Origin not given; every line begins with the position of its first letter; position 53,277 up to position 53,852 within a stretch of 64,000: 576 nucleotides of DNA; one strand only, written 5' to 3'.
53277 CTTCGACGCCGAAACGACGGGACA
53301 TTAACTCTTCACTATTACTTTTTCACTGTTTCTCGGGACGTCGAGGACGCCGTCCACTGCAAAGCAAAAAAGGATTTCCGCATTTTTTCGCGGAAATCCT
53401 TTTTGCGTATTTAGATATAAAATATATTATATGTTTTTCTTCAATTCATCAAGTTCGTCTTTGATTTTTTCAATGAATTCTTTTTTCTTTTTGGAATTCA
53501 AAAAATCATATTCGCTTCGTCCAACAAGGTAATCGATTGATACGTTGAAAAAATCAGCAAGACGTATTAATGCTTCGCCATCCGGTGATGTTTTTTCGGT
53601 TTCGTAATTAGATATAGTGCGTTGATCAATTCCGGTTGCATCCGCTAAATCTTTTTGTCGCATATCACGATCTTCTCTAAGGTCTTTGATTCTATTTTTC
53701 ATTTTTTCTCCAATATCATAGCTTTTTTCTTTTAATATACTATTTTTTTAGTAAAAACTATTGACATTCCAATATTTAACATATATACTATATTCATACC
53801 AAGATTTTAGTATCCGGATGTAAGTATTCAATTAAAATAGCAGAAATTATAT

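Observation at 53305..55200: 1.7-kb AT-rich cassette bracketed by ~70-bp direct repeats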

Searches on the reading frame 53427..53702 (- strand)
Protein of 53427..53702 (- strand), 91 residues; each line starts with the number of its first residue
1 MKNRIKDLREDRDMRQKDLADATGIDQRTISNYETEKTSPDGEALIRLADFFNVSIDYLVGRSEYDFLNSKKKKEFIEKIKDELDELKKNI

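Call 11: search_protein_families(library=pfam, proteins=[window:53427-53702:-], max_evalue=0.01)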
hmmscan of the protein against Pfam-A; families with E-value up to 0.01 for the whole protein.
window:53427-53702:- (91 aa): 5 families
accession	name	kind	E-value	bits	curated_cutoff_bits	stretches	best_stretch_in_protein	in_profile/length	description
PF01381.28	HTH_3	-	4.2e-18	65.6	23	1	5-59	1-55/55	Helix-turn-helix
PF12844.13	HTH_19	-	3.3e-11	43.4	30.2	1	3-60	2-59/64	Helix-turn-helix domain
PF13560.12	HTH_31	-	6.1e-10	39.7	27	1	4-55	5-57/64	Helix-turn-helix domain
PF13443.12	HTH_26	-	6.4e-09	36.4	22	1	4-57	1-55/63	Cro/C1-type HTH DNA-binding domain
PF07022.19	Phage_CI_repr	-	7.4e-05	23.4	22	1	16-61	15-59/65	Bacteriophage CI repressor helix-turn-helix domain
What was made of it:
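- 53427..53702 (-): XRE-family helix-turn-helix regulator, 91 aa. Pfam HTH_3 E=4e-18 (call 11).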

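Call 12: search_protein_families(library=phrogs, proteins=[window:53427-53702:-], max_evalue=0.01)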
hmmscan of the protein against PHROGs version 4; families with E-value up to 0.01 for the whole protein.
window:53427-53702:- (91 aa): 31 families (the best 25 are shown)
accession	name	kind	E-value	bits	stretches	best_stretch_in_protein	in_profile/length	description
phrog_8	-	transcription regulation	1.1e-23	85.3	1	2-81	78-166/346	transcriptional regulator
phrog_4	-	transcription regulation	9.6e-16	58.7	1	1-72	137-204/400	transcriptional repressor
phrog_3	-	transcription regulation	1.1e-15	59.4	1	1-78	89-167/430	transcriptional repressor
phrog_2967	-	transcription regulation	5.6e-12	46.7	1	3-72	13-78/225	transcriptional regulator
phrog_2439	-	transcription regulation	6.8e-12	45.9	1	3-70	10-74/367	transcriptional regulator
phrog_1994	-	DNA, RNA and nucleotide metabolism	4.2e-11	44.1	1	3-82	2-76/170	DNA binding protein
phrog_3037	-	transcription regulation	1.9e-10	41.9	1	3-83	20-103/189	transcriptional repressor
phrog_2328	-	transcription regulation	3.8e-10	40.7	1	2-60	17-75/128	transcriptional repressor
phrog_7241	-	transcription regulation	1.6e-08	35.6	1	4-60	65-121/122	transcriptional regulator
phrog_5823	-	transcription regulation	1.6e-08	35.1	1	3-82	9-89/404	transcriptional regulator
phrog_2104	-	unknown function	3.6e-08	34.6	1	3-48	42-87/103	-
phrog_1373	-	transcription regulation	4.6e-08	34.2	1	2-64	65-127/166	transcriptional regulator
phrog_34939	-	unknown function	2.5e-07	31.6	1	2-64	11-74/280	-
phrog_147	-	transcription regulation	3.9e-07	31.4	1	1-49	5-54/100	transcriptional regulator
phrog_1124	-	transcription regulation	6.2e-06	26.9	1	3-54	11-61/177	transcriptional regulator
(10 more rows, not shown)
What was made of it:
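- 53427..53702 (-): PHROG transcriptional regulator families (call 12).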

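Call 15: find_encoding_contigs(protein=window:53427-53702:-, flank=10000, max_places=10)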
Protein window:53427-53702:- (91 aa): no gene with exactly this product is on record in the collection.

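Call 39: find_homologous_proteins(query=window:53427-53702:-, max_evalue=1e-8)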
Query window:53427-53702:- (91 aa): 772 proteins with E <= 1e-8 among 787 candidates; the best 120 are listed.
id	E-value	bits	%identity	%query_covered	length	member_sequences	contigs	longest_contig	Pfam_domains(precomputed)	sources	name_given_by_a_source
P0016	3.7e-50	185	100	100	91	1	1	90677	PF12844.14,PF01381.29,PF13560.13,PF13443.13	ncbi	-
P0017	1.1e-40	155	84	100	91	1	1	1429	PF12844.14,PF01381.29,PF13560.13,PF13443.13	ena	-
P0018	5.7e-36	140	79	98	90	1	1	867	PF12844.14,PF01381.29,PF13560.13,PF13443.13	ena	-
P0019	5.8e-36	140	78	97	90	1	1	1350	PF12844.14,PF01381.29,PF13560.13,PF13443.13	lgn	-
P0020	5.6e-35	137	77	97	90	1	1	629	PF12844.14,PF01381.29,PF13560.13,PF13443.13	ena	-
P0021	9.9e-35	136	76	98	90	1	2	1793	PF12844.14,PF01381.29,PF13560.13,PF13443.13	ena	-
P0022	1.0e-34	136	75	98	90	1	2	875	PF12844.14,PF01381.29,PF13560.13,PF13443.13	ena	-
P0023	1.5e-34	135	78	98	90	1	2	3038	PF12844.14,PF01381.29,PF13560.13,PF13443.13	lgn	-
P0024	2.3e-34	135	79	98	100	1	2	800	PF12844.14,PF01381.29,PF13560.13,PF13443.13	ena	-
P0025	2.7e-34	135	76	98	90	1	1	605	PF12844.14,PF01381.29,PF13560.13,PF13443.13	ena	-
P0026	3.6e-34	134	77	95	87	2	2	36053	PF12844.14,PF01381.29,PF13560.13,PF13443.13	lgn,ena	-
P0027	4.5e-34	134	74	97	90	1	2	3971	PF12844.14,PF01381.29,PF13560.13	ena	-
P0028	6.1e-34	133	75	97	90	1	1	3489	PF12844.14,PF01381.29,PF13560.13,PF13443.13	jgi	-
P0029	6.2e-34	133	75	98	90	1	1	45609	PF12844.14,PF01381.29,PF13560.13,PF13443.13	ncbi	-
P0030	6.5e-34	133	74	100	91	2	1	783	PF12844.14,PF01381.29,PF13560.13,PF13443.13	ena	-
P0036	1.4e-33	132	75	98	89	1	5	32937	PF12844.14,PF01381.29,PF13560.13,PF13443.13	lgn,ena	-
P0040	2.4e-33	132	75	98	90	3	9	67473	PF12844.14,PF01381.29,PF13560.13,PF13443.13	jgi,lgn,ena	-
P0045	3.5e-33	131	74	95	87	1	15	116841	PF12844.14,PF01381.29,PF13560.13,PF13443.13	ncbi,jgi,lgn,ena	-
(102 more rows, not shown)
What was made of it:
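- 53427..53702 (-): 772 homologues, the best at 70-84% identity, in Clostridia metagenome assemblies (call 39).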

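Call 40: find_encoding_contigs(protein=P0017, flank=6000, max_places=4)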
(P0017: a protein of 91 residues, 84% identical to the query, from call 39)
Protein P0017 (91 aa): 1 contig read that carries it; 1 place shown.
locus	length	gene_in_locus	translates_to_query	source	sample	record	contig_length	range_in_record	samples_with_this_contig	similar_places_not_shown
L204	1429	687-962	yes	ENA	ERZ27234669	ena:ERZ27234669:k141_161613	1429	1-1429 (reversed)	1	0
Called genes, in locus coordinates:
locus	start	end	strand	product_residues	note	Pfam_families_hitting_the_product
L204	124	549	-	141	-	PF13306:LRR_5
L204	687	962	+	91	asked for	PF12844:HTH_19, PF13560:HTH_31, PF01381:HTH_3, PF13443:HTH_26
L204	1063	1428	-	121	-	?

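Call 41: find_encoding_contigs(protein=P0026, flank=6000, max_places=4)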
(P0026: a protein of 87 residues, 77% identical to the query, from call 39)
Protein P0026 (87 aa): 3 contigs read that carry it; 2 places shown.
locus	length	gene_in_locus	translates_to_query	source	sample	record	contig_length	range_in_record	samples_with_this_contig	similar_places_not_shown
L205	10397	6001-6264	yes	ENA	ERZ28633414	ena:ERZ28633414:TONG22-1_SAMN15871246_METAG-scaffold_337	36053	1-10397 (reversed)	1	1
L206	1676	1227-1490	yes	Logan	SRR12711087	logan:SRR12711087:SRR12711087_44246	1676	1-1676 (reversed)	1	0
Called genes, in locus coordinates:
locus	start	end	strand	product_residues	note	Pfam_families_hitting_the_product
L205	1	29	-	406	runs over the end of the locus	PF01232:Mannitol_dh, PF08125:Mannitol_dh_C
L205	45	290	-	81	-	PF04014:MazE_antitoxin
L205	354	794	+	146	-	-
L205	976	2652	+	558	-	PF00753:Lactamase_B, PF23023:Anti-Pycsar_Apyc1 (faint), PF12706:Lactamase_B_2, PF22505:RNase_J_b_CASP, PF07521:RMMBL, PF17770:RNase_J_C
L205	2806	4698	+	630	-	-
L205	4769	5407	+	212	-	-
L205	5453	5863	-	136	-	-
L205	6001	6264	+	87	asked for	PF12844:HTH_19, PF13443:HTH_26, PF13560:HTH_31, PF01381:HTH_3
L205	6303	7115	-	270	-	PF07833:Cu_amine_oxidN1, PF07486:Hydrolase_2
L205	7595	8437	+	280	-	PF02311:AraC_binding (weak), PF07883:Cupin_2 (weak), PF00165:HTH_AraC, PF12833:HTH_18, PF00165:HTH_AraC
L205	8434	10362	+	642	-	PF04055:Radical_SAM (faint), PF08497:Radical_SAM_N, PF11842:DUF3362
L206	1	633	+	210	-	?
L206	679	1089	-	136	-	-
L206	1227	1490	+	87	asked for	PF12844:HTH_19, PF13443:HTH_26, PF13560:HTH_31, PF01381:HTH_3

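Call 42: find_encoding_contigs(protein=P0040, flank=6000, max_places=6)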
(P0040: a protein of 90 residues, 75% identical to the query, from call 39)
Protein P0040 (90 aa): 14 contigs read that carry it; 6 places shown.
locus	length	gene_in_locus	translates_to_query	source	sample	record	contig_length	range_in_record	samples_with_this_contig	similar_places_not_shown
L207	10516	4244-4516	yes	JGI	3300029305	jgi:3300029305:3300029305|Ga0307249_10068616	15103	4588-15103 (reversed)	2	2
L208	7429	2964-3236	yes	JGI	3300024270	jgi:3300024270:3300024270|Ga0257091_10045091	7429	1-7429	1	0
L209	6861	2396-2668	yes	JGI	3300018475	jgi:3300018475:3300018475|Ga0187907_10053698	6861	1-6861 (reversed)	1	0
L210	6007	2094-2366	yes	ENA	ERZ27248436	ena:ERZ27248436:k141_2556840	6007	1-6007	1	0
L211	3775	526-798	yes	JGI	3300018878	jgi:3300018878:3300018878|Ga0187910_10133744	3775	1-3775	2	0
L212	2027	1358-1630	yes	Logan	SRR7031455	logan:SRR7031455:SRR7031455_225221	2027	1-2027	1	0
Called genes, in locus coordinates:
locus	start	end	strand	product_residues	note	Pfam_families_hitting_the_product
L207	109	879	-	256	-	-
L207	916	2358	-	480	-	PF00587:tRNA-synt_2b, PF03129:HGTP_anticodon, PF09180:ProRS-C_1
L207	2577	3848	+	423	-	PF12897:Asp_aminotransf, PF00155:Aminotran_1_2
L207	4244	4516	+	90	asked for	PF12844:HTH_19, PF13560:HTH_31, PF01381:HTH_3, PF13443:HTH_26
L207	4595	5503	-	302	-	PF01061:ABC2_membrane, PF12698:ABC2_membrane_3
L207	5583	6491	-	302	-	PF13175:AAA_15 (faint), PF00005:ABC_tran, PF13304:AAA_21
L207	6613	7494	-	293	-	PF02588:YitT_membrane, PF19700:DUF6198, PF10035:DUF2179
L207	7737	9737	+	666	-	PF22745:Nlig-Ia, PF01653:DNA_ligase_aden, PF03120:OB_DNA_ligase, PF14520:HHH_5 (faint), PF12826:HHH_2, PF00533:BRCT, PF12738:PTCB-BRCT, PF16589:BRCT_2 (weak)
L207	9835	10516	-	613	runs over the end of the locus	PF02734:Dak2, PF21645:FakA-like_M, PF13684:FakA-like_C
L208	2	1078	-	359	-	?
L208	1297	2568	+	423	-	PF12897:Asp_aminotransf, PF00155:Aminotran_1_2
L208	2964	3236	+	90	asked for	PF12844:HTH_19, PF13560:HTH_31, PF01381:HTH_3, PF13443:HTH_26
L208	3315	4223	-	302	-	PF01061:ABC2_membrane, PF12698:ABC2_membrane_3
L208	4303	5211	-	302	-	PF13175:AAA_15 (faint), PF00005:ABC_tran, PF13304:AAA_21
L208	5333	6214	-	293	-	PF02588:YitT_membrane, PF19700:DUF6198, PF10035:DUF2179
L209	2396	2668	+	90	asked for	PF12844:HTH_19, PF13560:HTH_31, PF01381:HTH_3, PF13443:HTH_26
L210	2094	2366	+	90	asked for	PF12844:HTH_19, PF13560:HTH_31, PF01381:HTH_3, PF13443:HTH_26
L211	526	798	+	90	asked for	PF12844:HTH_19, PF13560:HTH_31, PF01381:HTH_3, PF13443:HTH_26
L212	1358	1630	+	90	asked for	PF12844:HTH_19, PF13560:HTH_31, PF01381:HTH_3, PF13443:HTH_26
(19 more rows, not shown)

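Call 53: search_protein_families(library=padloc, proteins=[window:53427-53702:-], max_evalue=0.01)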
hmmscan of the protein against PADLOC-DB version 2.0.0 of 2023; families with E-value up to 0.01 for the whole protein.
window:53427-53702:- (91 aa): 20 families
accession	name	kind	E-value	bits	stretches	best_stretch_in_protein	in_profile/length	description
PDLC02926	HTH_VI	-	4.8e-12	44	1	3-86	4-86/92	-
PDLC03954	RmrA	-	1.5e-11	41.9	1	3-67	13-77/380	-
PDLC04142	capH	-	2.3e-10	39.4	1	3-64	9-70/103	capH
PDLC03949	RmrA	-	1.2e-09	35.5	1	3-63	5-65/363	-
PDLC03947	RmrA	-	2.5e-09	34.5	1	3-66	14-77/383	-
PDLC03951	RmrA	-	3.2e-09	34.3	1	3-61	11-69/400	-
PDLC03944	RmrA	-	3.8e-09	34.1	1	3-66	9-72/384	-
PDLC03952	RmrA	-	4.6e-09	33.6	1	3-70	25-92/395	-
PDLC03945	RmrA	-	6.4e-09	33.4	1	4-67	6-69/394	-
PDLC03946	RmrA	-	9.2e-07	25.9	1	2-62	4-64/357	-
PDLC03948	RmrA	-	1.7e-06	25.2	1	3-61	11-69/397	-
PDLC03956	RmrA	-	4.1e-06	24.1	1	3-60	11-69/399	-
PDLC04775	PDC-M69A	-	7e-06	24.5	1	3-84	10-89/113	-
PDLC03950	RmrA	-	7e-05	20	1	2-71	4-73/369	-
PDLC04133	mad1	-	0.00036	18.8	1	11-36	3-28/60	mads_1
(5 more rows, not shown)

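Call 54: search_protein_families(library=ncbifam, proteins=[window:53427-53702:-], max_evalue=0.01)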
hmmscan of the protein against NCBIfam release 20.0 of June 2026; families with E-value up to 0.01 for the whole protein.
window:53427-53702:- (91 aa): 15 families
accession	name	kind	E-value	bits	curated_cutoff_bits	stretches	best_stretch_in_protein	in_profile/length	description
NF041951.1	phage_RstR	subfamily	1.1e-19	70.7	80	1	2-89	4-89/108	RstR family transcriptional repressor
NF003162.0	PRK04140.1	equivalog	1.2e-08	34.3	263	1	3-86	129-216/317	transcriptional regulator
NF047948.1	male_kill_WMK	equivalog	2.6e-08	33.7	300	1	3-88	165-251/300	WO male-killing family protein Wmk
NF052239.1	antitox_spr1629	equivalog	2.7e-08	33.3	335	1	4-67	6-67/377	spr1629 family repressor/antitoxin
NF007257.0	PRK09706.1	subfamily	1.3e-07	31.5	101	1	2-60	7-65/135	transcriptional repressor DicA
TIGR03070.1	couple_hipB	subfamily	1.5e-07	31.2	71.65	1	4-54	6-56/58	type II toxin-antitoxin system Y4mF family antitoxin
TIGR00270.2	TIGR00270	equivalog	4.8e-07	29.7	110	1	3-72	78-147/159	multiprotein bridging factor aMBF1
TIGR03830.1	CxxCG_CxxCG_HTH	subfamily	1e-06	28.5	61.8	1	3-46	68-113/127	type II TA system antitoxin MqsA family protein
NF006015.0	PRK08154.1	subfamily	2.6e-06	26.8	204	1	2-80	32-110/314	anaerobic benzoate catabolism transcriptional regulator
NF041575.1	antitoxPezA_Strep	equivalog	3.4e-06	27.1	290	1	3-63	4-64/158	type II toxin-antitoxin system antitoxin PezA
NF007271.0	PRK09726.1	equivalog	3.6e-05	23.7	79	1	2-39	14-51/88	type II toxin-antitoxin system antitoxin HipB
NF007408.0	PRK09943.1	equivalog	0.00017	21.2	211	1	3-59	10-66/185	HTH-type transcriptional regulator PuuR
NF049845.1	Xre_ParS_antitoxin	subfamily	0.0069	16.5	90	1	5-58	7-63/112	type II RES/Xre toxin-antitoxin system antitoxin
NF038139.1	Reg_Aceta_RamB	equivalog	0.0084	14.8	700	1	3-60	5-62/465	acetate metabolism transcriptional regulator RamB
NF010465.0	PRK13890.1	equivalog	0.0096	16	96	0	7-66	12-71/121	conjugal transfer protein TrbA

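Call 66: find_encoding_contigs(protein=P0045, flank=5000, max_places=8)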
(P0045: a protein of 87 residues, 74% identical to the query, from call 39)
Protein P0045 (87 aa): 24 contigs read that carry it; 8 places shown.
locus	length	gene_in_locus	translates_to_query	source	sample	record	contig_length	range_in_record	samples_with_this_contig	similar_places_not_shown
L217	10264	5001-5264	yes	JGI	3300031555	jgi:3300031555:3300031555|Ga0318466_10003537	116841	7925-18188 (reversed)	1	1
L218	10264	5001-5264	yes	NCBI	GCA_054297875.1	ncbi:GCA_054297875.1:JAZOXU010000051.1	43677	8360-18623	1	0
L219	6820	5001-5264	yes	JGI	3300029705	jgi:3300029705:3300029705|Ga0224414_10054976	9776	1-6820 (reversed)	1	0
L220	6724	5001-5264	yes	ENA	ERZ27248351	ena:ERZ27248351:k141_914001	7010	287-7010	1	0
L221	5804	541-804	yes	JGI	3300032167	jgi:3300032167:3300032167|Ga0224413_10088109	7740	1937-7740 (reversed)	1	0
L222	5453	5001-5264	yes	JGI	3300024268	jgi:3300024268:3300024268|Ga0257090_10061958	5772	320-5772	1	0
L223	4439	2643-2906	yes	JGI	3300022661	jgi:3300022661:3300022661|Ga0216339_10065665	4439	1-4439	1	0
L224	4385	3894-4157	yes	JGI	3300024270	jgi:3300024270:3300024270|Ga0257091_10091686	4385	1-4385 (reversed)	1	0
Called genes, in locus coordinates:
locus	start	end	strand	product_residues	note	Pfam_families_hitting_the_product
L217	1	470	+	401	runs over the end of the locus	PF01743:PolyA_pol, PF12627:PolyA_pol_RNAbd, PF13735:tRNA_NucTran2_2 (weak)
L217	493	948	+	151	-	PF03652:RuvX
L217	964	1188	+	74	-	PF20076:DUF6472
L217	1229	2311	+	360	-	PF26363:Phospholipase-like (weak), PF11187:Mbeg1-like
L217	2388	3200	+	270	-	PF06738:ThrE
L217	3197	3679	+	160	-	PF12821:ThrE_2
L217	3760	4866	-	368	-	-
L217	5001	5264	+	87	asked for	PF12844:HTH_19, PF13443:HTH_26, PF13560:HTH_31, PF01381:HTH_3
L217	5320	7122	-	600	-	PF02776:TPP_enzyme_N, PF00205:TPP_enzyme_M, PF02775:TPP_enzyme_C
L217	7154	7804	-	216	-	PF00702:Hydrolase, PF13419:HAD_2, PF13242:Hydrolase_like (weak)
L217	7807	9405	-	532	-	PF00682:HMGL-like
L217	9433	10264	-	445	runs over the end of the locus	PF01041:DegT_DnrJ_EryC1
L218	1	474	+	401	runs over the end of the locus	PF01743:PolyA_pol, PF12627:PolyA_pol_RNAbd, PF13735:tRNA_NucTran2_2 (weak)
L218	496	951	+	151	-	PF03652:RuvX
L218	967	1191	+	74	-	PF20076:DUF6472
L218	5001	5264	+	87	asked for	PF12844:HTH_19, PF13443:HTH_26, PF13560:HTH_31, PF01381:HTH_3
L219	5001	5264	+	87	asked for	PF12844:HTH_19, PF13443:HTH_26, PF13560:HTH_31, PF01381:HTH_3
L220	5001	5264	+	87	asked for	PF12844:HTH_19, PF13443:HTH_26, PF13560:HTH_31, PF01381:HTH_3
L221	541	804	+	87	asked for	PF12844:HTH_19, PF13443:HTH_26, PF13560:HTH_31, PF01381:HTH_3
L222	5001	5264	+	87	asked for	PF12844:HTH_19, PF13443:HTH_26, PF13560:HTH_31, PF01381:HTH_3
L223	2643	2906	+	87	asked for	PF12844:HTH_19, PF13443:HTH_26, PF13560:HTH_31, PF01381:HTH_3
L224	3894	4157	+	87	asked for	PF12844:HTH_19, PF13443:HTH_26, PF13560:HTH_31, PF01381:HTH_3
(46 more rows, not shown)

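Call 67: find_encoding_contigs(protein=P0036, flank=5000, max_places=5)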
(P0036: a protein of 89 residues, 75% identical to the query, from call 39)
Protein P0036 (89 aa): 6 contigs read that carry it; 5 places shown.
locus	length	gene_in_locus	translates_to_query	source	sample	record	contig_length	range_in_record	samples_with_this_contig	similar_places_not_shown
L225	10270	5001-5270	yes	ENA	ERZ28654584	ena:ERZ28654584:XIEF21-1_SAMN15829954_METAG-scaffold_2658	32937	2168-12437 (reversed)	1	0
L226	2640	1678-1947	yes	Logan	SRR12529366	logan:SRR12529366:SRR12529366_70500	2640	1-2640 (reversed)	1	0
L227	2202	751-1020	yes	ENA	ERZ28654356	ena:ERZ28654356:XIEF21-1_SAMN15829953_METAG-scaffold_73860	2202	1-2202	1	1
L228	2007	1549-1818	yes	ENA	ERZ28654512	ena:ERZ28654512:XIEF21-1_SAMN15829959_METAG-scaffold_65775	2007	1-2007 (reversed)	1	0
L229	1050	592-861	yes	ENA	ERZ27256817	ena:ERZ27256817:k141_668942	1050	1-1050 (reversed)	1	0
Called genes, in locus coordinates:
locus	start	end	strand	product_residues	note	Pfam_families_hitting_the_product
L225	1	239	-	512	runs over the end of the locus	PF00672:HAMP, PF00512:HisKA, PF02518:HATPase_c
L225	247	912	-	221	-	PF00072:Response_reg, PF00486:Trans_reg_C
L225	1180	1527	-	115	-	PF05239:PRC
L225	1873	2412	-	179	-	-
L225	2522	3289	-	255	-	PF04542:Sigma70_r2, PF04539:Sigma70_r3 (faint), PF08281:Sigma70_r4_2, PF04545:Sigma70_r4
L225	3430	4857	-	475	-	-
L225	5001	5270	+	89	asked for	PF12844:HTH_19, PF13560:HTH_31, PF01381:HTH_3, PF13443:HTH_26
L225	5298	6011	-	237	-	PF04542:Sigma70_r2, PF04545:Sigma70_r4, PF01381:HTH_3 (weak)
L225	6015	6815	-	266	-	-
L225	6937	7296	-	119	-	PF08378:NERD (weak), PF02021:UPF0102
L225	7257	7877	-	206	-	PF01351:RNase_HII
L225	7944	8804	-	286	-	PF01926:MMR_HSR1, PF02421:FeoB_N (weak)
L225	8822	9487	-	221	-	PF01746:tRNA_m1G_MT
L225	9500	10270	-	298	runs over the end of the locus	PF02881:SRP54_N, PF13207:AAA_17 (faint), PF13401:AAA_22 (faint), PF00448:SRP54, PF13604:AAA_30 (weak)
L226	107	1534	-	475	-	-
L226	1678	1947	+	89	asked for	PF12844:HTH_19, PF13560:HTH_31, PF01381:HTH_3, PF13443:HTH_26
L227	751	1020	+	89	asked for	PF12844:HTH_19, PF13560:HTH_31, PF01381:HTH_3, PF13443:HTH_26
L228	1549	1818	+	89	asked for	PF12844:HTH_19, PF13560:HTH_31, PF01381:HTH_3, PF13443:HTH_26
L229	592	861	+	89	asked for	PF12844:HTH_19, PF13560:HTH_31, PF01381:HTH_3, PF13443:HTH_26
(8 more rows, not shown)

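Call 71: find_related_loci(query=window:53427-53702:-, collection=viral_contigs, flank=4000)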
Query window:53427-53702:- (91 aa) in viral_contigs; peptide patterns used: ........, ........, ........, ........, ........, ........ (x = any residue, [..] = any of these).
71 stretches matched a pattern; 35 encode a relative of the query (tblastn E <= 1e-3); 35 distinct loci.
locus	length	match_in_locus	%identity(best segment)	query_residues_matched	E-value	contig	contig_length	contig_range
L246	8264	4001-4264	39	4-85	3e-16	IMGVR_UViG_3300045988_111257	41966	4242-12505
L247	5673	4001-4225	45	3-77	1e-15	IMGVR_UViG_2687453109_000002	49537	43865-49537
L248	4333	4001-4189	51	2-64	1e-15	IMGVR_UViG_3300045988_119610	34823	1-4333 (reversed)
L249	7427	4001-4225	44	1-74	2e-15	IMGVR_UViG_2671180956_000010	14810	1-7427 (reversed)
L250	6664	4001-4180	45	4-63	4e-15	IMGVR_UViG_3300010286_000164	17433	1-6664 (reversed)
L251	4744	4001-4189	48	4-64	8e-15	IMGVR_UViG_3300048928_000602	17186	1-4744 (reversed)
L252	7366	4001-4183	44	4-64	3e-14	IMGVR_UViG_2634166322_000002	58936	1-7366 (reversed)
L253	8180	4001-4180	47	4-63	6e-14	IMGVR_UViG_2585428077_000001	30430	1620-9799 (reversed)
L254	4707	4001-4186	47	1-62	3e-13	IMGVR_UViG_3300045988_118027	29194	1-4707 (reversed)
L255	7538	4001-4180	47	3-62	4e-13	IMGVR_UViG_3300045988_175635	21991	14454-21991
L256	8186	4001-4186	47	1-62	3e-13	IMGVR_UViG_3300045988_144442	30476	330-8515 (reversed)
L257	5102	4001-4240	41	4-84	5e-13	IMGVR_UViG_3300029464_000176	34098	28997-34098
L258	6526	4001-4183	44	3-63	1e-12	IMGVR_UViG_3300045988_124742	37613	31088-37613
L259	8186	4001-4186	47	1-62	9e-13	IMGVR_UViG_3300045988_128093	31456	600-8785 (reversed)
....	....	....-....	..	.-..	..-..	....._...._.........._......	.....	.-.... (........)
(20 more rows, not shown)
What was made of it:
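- On Prophage remnant (lysogeny module): XRE relatives in viral contigs reach 51% identity at most (call 71).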
